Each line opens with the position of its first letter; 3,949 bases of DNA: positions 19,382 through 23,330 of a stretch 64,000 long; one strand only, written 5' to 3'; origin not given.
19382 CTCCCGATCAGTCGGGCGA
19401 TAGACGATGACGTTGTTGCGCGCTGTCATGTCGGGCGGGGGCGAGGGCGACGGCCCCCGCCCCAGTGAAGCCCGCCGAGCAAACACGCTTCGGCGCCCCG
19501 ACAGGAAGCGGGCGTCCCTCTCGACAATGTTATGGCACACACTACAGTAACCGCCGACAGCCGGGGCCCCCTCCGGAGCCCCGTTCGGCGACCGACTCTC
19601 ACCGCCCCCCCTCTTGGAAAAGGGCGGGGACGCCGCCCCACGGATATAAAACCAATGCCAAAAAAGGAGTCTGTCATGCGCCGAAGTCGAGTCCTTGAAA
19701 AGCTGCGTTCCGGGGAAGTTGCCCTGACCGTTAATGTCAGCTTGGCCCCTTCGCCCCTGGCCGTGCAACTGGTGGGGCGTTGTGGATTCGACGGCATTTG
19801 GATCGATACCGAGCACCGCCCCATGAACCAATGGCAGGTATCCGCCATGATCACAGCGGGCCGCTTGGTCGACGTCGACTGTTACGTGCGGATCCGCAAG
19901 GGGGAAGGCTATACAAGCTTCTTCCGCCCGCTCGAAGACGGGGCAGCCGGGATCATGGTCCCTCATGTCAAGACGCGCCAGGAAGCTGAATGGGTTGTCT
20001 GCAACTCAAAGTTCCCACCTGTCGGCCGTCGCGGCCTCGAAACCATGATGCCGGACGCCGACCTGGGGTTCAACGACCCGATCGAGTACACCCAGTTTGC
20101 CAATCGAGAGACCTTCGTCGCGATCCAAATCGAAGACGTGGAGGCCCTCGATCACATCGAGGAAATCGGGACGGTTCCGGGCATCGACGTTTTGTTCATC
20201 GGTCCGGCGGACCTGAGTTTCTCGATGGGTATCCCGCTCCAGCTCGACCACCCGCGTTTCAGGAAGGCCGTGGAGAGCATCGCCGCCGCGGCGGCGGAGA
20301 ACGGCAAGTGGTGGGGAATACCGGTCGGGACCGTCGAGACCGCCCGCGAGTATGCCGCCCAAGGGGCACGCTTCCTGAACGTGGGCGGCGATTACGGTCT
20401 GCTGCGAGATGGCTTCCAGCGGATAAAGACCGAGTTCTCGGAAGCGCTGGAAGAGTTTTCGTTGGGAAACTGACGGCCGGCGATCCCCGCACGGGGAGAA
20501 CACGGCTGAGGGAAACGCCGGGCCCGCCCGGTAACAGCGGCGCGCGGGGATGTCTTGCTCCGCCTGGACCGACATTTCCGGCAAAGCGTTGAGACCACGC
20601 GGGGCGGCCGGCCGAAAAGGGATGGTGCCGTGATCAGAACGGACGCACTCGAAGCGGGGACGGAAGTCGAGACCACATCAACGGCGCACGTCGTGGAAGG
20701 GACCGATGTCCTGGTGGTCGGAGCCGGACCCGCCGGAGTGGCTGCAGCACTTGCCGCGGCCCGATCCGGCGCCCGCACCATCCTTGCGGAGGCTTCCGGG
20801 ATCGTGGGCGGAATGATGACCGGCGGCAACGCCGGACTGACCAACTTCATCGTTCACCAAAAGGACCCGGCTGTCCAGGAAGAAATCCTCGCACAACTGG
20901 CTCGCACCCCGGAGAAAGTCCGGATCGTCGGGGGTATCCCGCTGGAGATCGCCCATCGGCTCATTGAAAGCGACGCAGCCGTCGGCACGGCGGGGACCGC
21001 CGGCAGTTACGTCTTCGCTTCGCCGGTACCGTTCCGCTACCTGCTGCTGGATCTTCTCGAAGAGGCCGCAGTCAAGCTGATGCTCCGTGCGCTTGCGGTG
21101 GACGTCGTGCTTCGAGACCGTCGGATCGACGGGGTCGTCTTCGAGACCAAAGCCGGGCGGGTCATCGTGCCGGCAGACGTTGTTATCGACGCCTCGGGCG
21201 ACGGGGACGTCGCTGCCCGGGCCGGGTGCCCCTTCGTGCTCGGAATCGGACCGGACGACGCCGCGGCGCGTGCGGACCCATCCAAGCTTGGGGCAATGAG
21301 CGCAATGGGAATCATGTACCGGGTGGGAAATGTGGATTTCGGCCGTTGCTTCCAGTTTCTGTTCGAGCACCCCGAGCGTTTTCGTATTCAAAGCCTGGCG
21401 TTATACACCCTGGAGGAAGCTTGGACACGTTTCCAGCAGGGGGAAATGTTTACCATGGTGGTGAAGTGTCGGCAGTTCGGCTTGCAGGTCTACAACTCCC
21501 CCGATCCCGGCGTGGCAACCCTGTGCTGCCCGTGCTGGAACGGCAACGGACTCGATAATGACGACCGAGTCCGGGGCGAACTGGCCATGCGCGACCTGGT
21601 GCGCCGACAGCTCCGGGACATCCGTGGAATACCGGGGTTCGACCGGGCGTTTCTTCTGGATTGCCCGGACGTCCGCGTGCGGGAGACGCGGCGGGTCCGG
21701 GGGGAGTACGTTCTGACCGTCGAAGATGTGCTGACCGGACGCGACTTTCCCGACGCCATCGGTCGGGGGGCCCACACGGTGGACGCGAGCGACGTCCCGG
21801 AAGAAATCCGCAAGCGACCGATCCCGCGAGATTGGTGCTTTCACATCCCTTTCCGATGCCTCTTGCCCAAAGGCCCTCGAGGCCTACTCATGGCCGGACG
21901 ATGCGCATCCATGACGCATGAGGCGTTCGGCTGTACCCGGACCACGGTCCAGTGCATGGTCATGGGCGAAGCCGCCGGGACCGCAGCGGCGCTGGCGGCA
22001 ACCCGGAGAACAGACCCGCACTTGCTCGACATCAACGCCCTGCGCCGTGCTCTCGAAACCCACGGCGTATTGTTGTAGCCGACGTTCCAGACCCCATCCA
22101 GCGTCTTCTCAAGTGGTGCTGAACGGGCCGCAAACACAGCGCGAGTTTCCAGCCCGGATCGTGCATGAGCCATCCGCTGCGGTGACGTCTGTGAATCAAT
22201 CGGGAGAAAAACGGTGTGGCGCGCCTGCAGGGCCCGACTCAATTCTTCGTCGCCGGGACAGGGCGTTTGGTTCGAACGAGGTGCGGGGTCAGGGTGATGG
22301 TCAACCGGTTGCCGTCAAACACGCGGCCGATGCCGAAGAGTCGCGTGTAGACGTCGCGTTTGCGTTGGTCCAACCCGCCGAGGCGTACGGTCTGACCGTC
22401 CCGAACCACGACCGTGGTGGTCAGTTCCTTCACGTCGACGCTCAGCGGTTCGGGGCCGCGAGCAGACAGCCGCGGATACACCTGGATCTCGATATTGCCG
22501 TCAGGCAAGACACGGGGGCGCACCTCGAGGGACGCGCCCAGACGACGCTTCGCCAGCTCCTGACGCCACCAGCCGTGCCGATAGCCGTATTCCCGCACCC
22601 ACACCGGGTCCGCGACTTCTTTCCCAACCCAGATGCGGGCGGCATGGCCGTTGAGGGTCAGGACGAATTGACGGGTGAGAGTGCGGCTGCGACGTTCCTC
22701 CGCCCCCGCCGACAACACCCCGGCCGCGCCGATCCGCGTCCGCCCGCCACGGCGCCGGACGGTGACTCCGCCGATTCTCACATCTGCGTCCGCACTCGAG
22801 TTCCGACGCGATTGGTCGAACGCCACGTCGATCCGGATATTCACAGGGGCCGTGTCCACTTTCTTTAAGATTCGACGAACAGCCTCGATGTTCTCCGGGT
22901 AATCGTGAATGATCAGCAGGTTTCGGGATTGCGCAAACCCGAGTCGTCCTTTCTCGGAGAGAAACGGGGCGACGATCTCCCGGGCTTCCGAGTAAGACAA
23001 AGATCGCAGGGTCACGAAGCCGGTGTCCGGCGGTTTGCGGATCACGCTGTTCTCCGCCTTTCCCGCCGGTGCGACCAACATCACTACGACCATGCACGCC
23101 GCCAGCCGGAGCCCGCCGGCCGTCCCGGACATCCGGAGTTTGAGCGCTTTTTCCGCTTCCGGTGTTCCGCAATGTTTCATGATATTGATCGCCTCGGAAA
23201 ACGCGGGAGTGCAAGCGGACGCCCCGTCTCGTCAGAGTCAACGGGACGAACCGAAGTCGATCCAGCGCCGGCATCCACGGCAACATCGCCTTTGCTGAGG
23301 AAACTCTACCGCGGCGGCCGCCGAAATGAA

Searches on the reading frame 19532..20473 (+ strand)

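Call 40: search_protein_families(library=pfam, max_evalue=0.00001, proteins=[window:19532-20473:+])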
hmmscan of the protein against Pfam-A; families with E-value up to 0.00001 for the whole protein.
window:19532-20473:+ (313 aa): 1 family
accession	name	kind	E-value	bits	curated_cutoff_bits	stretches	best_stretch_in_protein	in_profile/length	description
PF03328.21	HpcH_HpaI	-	2.3e-24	86.3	25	1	75-292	11-219/221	HpcH/HpaI aldolase/citrate lyase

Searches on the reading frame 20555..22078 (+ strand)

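Call 40: search_protein_families(library=pfam, max_evalue=0.00001, proteins=[window:20555-22078:+])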
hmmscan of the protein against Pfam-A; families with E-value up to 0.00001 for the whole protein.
window:20555-22078:+ (507 aa): 4 families
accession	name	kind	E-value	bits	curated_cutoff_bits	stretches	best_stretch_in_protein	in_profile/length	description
PF12831.13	FAD_oxidored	-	3e-89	300.6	27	1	51-500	1-416/416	FAD dependent oxidoreductase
PF00890.30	FAD_binding_2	-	2e-09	37.6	20.4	1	51-89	1-39/414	FAD binding domain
PF01946.23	Thi4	-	1.2e-07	31.7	26.2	1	49-111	17-80/235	Thi4 family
PF07992.20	Pyr_redox_2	-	4.7e-07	29.9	26.1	1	51-113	2-58/291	Pyridine nucleotide-disulphide oxidoreductase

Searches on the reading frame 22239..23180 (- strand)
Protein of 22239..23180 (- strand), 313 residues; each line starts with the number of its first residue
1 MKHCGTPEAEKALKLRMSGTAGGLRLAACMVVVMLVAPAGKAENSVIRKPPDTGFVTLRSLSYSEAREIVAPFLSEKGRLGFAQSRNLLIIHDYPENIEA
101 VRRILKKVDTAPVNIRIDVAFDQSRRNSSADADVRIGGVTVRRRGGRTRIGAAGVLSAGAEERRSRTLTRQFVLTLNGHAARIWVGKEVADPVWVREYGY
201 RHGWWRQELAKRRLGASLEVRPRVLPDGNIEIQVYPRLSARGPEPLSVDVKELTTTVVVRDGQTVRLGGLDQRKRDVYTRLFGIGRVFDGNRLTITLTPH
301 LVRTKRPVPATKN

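Call 40: search_protein_families(library=pfam, max_evalue=0.00001, proteins=[window:22239-23180:-])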
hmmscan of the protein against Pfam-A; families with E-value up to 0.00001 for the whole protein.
window:22239-23180:- (313 aa): 2 families
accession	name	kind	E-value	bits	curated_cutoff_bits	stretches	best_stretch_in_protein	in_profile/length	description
PF00263.26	Secretin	-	3.6e-14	53.1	27.5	1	161-275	4-127/169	Bacterial type II and III secretion system protein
PF03958.22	Secretin_N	-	2.1e-06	28.3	28.2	0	56-112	4-67/69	Bacterial type II/III secretion system short domain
